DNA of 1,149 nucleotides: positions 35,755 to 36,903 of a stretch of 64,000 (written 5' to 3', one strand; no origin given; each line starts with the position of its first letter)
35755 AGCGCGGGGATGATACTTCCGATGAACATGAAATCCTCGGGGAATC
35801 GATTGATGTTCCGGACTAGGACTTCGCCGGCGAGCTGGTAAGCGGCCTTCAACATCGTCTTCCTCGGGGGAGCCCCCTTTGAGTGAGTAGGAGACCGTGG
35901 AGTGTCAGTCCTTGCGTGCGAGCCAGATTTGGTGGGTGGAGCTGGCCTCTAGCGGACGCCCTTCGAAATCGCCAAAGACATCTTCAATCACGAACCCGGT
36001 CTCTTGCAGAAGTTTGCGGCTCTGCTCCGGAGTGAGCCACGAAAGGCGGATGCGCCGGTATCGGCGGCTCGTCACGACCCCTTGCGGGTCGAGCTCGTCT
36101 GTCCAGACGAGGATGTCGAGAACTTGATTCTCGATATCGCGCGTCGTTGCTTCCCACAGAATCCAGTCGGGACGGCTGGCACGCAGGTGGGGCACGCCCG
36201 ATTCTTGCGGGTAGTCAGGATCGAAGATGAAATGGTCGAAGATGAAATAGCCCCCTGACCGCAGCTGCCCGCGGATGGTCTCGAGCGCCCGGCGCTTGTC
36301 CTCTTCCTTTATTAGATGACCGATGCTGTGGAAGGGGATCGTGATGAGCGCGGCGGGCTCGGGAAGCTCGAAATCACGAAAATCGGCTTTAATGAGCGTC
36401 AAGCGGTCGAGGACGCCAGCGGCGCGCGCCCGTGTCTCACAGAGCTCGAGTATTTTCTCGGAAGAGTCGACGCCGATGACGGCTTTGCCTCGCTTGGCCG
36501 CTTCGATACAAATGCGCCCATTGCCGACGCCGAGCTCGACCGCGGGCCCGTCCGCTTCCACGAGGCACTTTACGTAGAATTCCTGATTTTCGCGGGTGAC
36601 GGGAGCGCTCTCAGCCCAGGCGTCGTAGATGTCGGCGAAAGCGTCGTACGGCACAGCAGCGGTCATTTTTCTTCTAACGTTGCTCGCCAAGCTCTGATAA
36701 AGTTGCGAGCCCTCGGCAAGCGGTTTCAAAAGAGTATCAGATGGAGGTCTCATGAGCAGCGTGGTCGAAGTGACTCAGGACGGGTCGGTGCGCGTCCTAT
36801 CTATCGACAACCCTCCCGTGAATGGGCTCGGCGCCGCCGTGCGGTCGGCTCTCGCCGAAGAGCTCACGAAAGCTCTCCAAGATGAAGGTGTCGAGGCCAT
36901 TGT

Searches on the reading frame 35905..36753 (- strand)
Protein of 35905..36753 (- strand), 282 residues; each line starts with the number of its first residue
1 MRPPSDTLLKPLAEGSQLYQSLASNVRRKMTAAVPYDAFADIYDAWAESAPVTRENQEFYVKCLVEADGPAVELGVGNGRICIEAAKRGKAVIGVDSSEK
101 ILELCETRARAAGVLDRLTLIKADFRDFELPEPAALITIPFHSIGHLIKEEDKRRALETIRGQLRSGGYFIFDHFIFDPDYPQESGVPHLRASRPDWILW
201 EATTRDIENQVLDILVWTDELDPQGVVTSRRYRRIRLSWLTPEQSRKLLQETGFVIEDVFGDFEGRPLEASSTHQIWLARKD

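Call 3: search_protein_families(library=pfam, proteins=[window:35905-36753:-], max_evalue=0.1)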
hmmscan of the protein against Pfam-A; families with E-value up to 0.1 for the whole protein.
window:35905-36753:- (282 aa): 12 families
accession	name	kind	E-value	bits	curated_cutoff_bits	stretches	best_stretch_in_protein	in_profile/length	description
PF13649.12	Methyltransf_25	-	2.4e-14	54.2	27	1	72-168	2-97/97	Methyltransferase domain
PF08241.18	Methyltransf_11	-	5.7e-12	46.6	21.2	1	73-172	2-95/95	Methyltransferase domain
PF13847.12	Methyltransf_31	-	1.8e-09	37.9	27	1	71-176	7-113/145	Methyltransferase domain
PF08242.18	Methyltransf_12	-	9.6e-07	29.9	30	1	72-170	1-98/98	Methyltransferase domain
PF13489.12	Methyltransf_23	-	5.8e-06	26.6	27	1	66-256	21-161/164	Methyltransferase domain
PF09445.16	Methyltransf_15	-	0.00098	19.2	22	1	76-127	9-60/165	RNA cap guanine-N2 methyltransferase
PF13578.12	Methyltransf_24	-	0.0011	20.2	26.3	1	72-173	1-103/105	Methyltransferase domain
PF02353.26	CMAS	-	0.0011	18.8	27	1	72-171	67-163/273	Mycolic acid cyclopropane synthetase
PF01170.24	UPF0020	-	0.0056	16.8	22.3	1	86-132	73-119/197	RMKL-like, methyltransferase domain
PF01209.24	Ubie_methyltran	-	0.018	14.8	20.1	1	73-171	53-150/233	ubiE/COQ5 methyltransferase family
PF00398.26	RrnaAD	-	0.076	12.5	24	0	71-147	34-107/263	Ribosomal RNA adenine dimethylase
PF05175.20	MTS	-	0.087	12.9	23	0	60-168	23-134/170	Methyltransferase small domain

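Call 6: search_protein_families(library=ncbifam, proteins=[window:35905-36753:-], max_evalue=0.1)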
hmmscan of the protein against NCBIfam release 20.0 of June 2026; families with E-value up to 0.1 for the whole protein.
window:35905-36753:- (282 aa): 30 families (the best 25 are shown)
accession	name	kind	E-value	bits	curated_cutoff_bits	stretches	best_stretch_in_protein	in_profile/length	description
NF041820.1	daptide_MTase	equivalog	5.5e-21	75.1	175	1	62-257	31-225/243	daptide-type RiPP biosynthesis methyltransferase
NF043040.1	corrin_prot_MT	hypoth_equivalog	8.3e-10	38.5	180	1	69-171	43-146/216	corrinoid protein-associated methyltransferase CpaM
NF051855.1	GlySarMtaseBact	equivalog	2.1e-08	34.1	350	1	37-178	22-164/259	glycine/sarcosine N-methyltransferase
NF008264.0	PRK11036.1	equivalog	9.3e-07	28.5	366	1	73-170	50-145/261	tRNA uridine 5-oxyacetic acid(34) methyltransferase CmoM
NF041081.1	prot_lys_mtase_Arch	equivalog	3.7e-06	27.1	200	1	72-139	14-82/142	protein-lysine N-methyltransferase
NF011529.0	PRK14968.1-3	equivalog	1e-05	25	162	1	63-124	29-90/198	putative methyltransferase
TIGR02021.1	BchM-ChlM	equivalog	1.1e-05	25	158.9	1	73-129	60-116/218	magnesium protoporphyrin IX methyltransferase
NF000499.2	Erm23S_rRNA_broad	equivalog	2.3e-05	23.9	212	1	65-147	21-102/244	23S ribosomal RNA methyltransferase Erm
TIGR01934.1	MenG_MenH_UbiE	subfamily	0.00056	19.3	158.35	1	60-132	31-104/223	ubiquinone/menaquinone biosynthesis methyltransferase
NF001244.0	PRK00216.1-5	equivalog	0.0006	19.2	216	1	69-139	50-124/236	bifunctional demethylmenaquinone methyltransferase/2-methoxy-6-polyprenyl-1,4-benzoquinol methylase UbiE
NF042988.1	Erm46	exception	0.0012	18.2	503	1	57-148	22-110/255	23S rRNA (adenine(2058)-N(6))-methyltransferase Erm(46)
NF040850.1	Trm14_Thcoccales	equivalog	0.0013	17.7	480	1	66-125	215-277/365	tRNA (guanine(6)-N2)-methyltransferase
NF001556.0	PRK00377.1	equivalog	0.0027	17.5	238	1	62-124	35-100/198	cobalt-precorrin-6Y C(15)-methyltransferase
TIGR02469.1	CbiT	equivalog_domain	0.005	17.1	78.3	1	70-127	22-80/124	precorrin-6Y C5,15-methyltransferase (decarboxylating) subunit CbiT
NF000412.1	Erm43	exception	0.0087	15.6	500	1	60-135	23-95/243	23S rRNA (adenine(2058)-N(6))-methyltransferase Erm(43)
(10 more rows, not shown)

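Call 65: search_protein_families(library=padloc, proteins=[window:35905-36753:-], max_evalue=0.01)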
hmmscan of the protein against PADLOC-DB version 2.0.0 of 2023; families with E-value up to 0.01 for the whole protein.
window:35905-36753:- (282 aa): 1 family
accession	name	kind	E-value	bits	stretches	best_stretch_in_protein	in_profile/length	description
PDLC04134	mad2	-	1.1e-17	62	1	54-178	277-400/492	mads_2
